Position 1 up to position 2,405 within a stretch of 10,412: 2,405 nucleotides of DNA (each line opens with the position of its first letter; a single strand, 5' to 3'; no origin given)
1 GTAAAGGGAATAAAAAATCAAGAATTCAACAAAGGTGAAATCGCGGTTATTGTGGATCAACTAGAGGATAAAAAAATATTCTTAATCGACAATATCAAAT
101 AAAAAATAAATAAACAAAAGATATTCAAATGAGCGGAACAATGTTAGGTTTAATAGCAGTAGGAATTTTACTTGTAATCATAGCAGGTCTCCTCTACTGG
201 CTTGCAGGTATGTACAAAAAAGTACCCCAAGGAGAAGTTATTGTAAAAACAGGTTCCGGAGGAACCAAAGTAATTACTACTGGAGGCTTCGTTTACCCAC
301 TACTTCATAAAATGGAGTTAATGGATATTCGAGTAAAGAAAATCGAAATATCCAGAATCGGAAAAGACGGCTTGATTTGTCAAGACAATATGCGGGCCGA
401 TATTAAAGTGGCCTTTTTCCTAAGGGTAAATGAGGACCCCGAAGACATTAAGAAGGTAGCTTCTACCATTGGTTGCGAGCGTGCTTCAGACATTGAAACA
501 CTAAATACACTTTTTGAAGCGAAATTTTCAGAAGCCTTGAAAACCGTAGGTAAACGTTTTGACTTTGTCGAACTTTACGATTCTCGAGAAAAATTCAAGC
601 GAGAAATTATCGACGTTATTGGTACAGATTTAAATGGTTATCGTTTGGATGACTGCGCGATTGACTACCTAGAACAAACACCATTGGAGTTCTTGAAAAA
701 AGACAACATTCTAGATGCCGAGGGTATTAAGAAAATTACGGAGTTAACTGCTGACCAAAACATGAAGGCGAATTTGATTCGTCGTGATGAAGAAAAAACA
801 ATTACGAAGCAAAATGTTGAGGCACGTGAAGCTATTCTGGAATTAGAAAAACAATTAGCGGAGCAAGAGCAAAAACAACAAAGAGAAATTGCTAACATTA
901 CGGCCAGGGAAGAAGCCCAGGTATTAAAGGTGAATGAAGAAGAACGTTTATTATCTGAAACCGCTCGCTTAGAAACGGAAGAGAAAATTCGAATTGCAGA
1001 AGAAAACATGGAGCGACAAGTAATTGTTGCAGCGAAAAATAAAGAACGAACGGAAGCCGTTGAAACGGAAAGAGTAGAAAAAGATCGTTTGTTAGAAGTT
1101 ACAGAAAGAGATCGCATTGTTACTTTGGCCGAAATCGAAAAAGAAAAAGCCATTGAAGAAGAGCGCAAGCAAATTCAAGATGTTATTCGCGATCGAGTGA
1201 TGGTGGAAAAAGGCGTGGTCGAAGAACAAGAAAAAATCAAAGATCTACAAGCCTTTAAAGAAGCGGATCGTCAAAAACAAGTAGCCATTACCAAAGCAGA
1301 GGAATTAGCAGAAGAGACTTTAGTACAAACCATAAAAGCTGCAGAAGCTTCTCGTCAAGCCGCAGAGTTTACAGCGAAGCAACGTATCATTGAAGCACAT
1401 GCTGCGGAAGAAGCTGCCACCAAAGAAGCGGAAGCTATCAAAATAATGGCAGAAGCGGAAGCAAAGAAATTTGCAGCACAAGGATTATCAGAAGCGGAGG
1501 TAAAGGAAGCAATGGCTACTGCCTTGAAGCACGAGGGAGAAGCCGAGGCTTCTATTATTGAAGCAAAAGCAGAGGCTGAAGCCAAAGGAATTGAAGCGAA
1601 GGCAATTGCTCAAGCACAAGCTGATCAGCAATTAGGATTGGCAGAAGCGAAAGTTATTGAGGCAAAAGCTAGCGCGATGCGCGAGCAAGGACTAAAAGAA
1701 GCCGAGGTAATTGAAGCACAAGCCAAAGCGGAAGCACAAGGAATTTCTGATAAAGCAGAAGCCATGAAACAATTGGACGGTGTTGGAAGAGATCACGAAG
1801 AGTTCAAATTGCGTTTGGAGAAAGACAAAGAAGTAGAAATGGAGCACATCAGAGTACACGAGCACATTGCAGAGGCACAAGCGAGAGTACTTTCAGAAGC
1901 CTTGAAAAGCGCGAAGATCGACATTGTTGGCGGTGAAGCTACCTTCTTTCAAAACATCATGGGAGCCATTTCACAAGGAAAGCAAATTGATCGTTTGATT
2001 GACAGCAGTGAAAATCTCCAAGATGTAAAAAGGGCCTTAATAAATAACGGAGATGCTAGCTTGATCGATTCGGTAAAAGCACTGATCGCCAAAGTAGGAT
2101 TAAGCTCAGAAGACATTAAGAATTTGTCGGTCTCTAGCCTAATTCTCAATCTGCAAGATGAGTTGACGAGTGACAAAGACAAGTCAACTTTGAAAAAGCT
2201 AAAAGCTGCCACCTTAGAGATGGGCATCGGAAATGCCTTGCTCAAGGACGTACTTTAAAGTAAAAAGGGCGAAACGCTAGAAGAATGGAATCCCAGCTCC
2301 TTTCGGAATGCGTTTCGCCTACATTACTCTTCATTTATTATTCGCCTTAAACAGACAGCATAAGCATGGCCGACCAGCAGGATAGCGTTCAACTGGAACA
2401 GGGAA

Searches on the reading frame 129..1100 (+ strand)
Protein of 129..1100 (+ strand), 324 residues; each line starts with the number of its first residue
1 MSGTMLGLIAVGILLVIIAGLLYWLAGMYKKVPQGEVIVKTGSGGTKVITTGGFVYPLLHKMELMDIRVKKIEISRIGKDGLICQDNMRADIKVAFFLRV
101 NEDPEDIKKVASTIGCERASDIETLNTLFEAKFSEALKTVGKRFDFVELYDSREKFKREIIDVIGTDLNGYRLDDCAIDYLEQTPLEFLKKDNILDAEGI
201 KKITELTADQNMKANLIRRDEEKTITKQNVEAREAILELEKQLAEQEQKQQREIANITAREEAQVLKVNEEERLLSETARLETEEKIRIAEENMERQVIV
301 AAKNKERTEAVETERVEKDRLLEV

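Call 27: search_protein_families(library=pfam, proteins=[window:129-1100:+], max_evalue=10)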
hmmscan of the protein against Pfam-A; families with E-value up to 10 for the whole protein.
window:129-1100:+ (324 aa): 1 family
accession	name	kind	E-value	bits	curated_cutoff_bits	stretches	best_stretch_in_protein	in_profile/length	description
PF01145.31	Band_7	-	1.8e-12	48.1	23.6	1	30-172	1-134/176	SPFH domain / Band 7 family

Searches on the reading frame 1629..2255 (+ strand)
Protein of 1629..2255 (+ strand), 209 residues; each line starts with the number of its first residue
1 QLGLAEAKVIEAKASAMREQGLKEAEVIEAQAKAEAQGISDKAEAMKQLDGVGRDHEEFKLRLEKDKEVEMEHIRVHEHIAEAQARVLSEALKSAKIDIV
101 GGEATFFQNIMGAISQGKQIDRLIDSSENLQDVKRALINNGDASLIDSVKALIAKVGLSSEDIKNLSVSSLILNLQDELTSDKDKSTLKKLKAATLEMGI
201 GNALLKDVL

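Call 78: search_protein_families(library=pfam, proteins=[window:1629-2255:+], max_evalue=1)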
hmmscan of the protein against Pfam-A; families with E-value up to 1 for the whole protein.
window:1629-2255:+ (209 aa): 2 families
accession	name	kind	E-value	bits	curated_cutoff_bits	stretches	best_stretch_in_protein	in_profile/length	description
PF16438.10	DUF5035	-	0.027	14.8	25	1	36-81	40-83/145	Domain of unknown function (DUF5035)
PF07149.16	Pes-10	-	0.31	10.5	22.9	1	23-108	181-264/397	Pes-10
